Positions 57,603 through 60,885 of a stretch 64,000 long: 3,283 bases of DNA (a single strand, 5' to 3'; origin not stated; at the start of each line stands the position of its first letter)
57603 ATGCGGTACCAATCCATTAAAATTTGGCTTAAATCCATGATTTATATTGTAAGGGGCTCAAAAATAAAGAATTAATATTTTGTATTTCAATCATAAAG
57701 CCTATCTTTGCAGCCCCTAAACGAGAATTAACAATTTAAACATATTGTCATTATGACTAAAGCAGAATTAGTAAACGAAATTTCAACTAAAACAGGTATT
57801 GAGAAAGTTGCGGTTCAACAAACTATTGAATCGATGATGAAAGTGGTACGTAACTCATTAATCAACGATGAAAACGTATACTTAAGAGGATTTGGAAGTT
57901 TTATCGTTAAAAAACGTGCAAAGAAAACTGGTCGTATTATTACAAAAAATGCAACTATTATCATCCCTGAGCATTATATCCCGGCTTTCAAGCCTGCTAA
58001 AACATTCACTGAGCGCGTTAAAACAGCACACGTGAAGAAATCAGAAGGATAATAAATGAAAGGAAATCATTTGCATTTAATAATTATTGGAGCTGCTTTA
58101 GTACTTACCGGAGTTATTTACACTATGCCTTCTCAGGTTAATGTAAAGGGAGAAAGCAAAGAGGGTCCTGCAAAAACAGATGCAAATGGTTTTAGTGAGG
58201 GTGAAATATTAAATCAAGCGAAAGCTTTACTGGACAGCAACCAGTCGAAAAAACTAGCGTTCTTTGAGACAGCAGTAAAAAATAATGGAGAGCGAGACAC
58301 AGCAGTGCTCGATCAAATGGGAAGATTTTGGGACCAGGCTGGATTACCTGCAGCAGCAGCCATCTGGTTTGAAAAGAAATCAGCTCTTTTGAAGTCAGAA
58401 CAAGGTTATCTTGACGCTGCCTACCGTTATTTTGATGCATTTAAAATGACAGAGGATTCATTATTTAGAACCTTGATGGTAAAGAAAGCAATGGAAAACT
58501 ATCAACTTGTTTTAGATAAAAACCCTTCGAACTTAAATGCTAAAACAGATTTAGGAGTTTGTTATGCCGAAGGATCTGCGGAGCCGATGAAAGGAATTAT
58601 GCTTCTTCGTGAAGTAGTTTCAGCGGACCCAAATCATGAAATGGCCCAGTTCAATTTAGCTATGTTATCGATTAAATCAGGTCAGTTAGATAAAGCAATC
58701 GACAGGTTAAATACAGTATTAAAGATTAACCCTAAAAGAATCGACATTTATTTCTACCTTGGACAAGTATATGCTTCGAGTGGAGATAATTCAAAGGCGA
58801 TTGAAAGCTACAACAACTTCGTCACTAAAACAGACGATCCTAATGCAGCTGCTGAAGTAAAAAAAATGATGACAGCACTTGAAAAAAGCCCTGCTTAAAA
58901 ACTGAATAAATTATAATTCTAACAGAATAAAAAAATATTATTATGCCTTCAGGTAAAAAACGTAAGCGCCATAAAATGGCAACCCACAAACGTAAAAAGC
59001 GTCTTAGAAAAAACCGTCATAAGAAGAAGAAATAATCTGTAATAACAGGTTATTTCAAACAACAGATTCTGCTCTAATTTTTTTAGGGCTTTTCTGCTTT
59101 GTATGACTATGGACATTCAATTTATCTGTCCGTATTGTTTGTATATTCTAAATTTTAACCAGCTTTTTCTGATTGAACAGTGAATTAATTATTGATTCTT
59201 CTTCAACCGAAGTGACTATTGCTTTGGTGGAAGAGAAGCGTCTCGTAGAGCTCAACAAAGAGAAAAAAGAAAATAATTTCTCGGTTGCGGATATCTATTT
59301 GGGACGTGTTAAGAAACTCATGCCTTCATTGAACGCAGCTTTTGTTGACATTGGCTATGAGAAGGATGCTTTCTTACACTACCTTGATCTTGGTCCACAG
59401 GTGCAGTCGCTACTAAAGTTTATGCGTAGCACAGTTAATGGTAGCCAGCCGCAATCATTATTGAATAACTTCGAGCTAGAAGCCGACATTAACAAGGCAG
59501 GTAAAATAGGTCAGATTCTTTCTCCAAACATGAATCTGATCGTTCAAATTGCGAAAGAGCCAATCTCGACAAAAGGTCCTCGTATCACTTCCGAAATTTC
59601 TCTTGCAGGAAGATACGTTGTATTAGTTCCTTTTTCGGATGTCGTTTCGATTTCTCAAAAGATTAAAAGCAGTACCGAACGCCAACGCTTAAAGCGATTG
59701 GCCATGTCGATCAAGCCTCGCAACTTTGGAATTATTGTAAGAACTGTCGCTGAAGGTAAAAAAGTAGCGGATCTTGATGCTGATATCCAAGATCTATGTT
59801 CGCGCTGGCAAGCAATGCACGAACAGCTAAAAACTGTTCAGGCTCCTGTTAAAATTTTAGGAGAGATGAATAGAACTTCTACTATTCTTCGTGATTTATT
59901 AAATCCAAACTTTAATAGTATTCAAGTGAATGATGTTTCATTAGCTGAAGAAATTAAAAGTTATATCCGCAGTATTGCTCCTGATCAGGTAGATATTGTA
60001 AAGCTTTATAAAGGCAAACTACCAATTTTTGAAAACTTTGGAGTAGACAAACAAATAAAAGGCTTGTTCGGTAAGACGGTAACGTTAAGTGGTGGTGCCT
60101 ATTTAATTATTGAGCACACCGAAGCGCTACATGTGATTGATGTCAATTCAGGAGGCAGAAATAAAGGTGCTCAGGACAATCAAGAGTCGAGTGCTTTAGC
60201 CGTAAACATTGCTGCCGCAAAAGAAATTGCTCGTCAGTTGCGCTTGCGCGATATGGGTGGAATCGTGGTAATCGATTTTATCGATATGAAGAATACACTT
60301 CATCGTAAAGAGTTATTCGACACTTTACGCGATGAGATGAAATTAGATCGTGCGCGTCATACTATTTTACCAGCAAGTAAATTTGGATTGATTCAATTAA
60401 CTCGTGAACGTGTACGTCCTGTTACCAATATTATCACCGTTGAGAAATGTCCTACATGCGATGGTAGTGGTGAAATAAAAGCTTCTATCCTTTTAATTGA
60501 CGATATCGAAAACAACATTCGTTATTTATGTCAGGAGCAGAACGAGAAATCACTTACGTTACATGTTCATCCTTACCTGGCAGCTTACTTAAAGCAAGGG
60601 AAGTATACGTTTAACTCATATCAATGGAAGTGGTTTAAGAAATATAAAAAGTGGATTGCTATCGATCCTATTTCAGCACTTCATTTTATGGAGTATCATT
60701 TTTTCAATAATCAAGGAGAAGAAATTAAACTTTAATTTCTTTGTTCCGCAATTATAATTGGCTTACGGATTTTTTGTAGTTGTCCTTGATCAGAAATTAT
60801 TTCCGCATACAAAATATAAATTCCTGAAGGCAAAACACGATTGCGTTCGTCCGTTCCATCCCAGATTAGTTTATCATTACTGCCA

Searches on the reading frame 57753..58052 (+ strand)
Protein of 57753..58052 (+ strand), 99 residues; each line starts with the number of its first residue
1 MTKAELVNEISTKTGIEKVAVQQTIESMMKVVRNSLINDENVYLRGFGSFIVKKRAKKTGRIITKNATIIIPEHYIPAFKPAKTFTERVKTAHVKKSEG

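Call 54: search_protein_families(library=pfam, proteins=[window:57753-58052:+], max_evalue=0.0001)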
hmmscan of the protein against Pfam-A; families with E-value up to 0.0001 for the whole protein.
window:57753-58052:+ (99 aa): 2 families
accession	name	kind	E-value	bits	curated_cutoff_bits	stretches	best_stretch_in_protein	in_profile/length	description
PF00216.26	Bac_DNA_binding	-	3.3e-25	88.6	22.4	1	1-90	1-90/90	Bacterial DNA-binding protein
PF18291.6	HU-HIG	-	2.2e-06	28.1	26.2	1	2-95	33-124/125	HU domain fused to wHTH, Ig, or Glycine-rich motif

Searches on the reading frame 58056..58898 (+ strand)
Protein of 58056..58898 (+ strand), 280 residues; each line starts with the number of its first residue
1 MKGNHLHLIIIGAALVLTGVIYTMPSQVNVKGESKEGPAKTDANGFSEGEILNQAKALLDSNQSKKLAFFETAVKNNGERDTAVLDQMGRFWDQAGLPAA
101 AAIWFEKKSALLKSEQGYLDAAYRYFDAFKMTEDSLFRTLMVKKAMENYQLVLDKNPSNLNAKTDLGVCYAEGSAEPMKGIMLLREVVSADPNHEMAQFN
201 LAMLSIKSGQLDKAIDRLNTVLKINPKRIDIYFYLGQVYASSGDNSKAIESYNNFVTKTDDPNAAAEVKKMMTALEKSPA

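Call 54: search_protein_families(library=pfam, proteins=[window:58056-58898:+], max_evalue=0.0001)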
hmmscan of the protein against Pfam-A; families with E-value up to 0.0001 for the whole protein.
window:58056-58898:+ (280 aa): 15 families
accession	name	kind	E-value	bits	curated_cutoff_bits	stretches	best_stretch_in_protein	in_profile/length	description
PF14559.12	TPR_19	-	4.1e-14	53.1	25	2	182-227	12-57/68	Tetratricopeptide repeat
PF13414.12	TPR_11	-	5.5e-13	48.8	26.8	1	207-243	6-42/42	TPR repeat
PF07719.23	TPR_2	-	1.2e-12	47.3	27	0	197-227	3-33/34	Tetratricopeptide repeat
PF13431.12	TPR_17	-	7.3e-12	45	24.4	0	219-250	3-34/34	Tetratricopeptide repeat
PF00515.34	TPR_1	-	1.9e-10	40.5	27.8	0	230-253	2-25/34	Tetratricopeptide repeat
PF13174.12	TPR_6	-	4e-10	40.1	26.3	0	197-227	2-32/33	Tetratricopeptide repeat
PF13181.12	TPR_8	-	1.2e-08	34.8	25.7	0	198-227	4-33/34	Tetratricopeptide repeat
PF13432.12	TPR_16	-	3.1e-08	34.3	32.7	0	201-256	3-58/65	Tetratricopeptide repeat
PF13428.12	TPR_14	-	3.9e-08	33.6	23.5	0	198-237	4-43/44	Tetratricopeptide repeat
PF14561.12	TPR_20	-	1.8e-07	31.8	25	0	183-225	10-52/90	Tetratricopeptide repeat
PF13371.12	TPR_9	-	4.7e-07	30.2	35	1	206-272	6-72/73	Tetratricopeptide repeat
PF13424.12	TPR_12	-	1.3e-06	28.9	30.1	0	197-253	5-69/77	Tetratricopeptide repeat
PF24575.1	TPR_Slam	-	8.4e-06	26.6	35.2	0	178-215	64-101/104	Surface lipoprotein assembly modifier, N-terminal TPR repeats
PF20225.4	DUF6584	-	8.5e-06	26.3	27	1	206-248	14-56/171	Family of unknown function (DUF6584)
PF25063.1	ARM_TT21_C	-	6.5e-05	23.3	35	0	193-254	93-154/209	Tetratricopeptide repeat protein 21 C-terminal ARM domain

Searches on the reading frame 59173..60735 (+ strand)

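Call 54: search_protein_families(library=pfam, proteins=[window:59173-60735:+], max_evalue=0.0001)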
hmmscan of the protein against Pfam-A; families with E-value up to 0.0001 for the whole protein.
window:59173-60735:+ (520 aa): 1 family
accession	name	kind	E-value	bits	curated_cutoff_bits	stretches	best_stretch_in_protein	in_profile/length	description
PF10150.14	RNase_E_G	-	9.7e-96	320.8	25.5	1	143-414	1-270/270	Ribonuclease E/G family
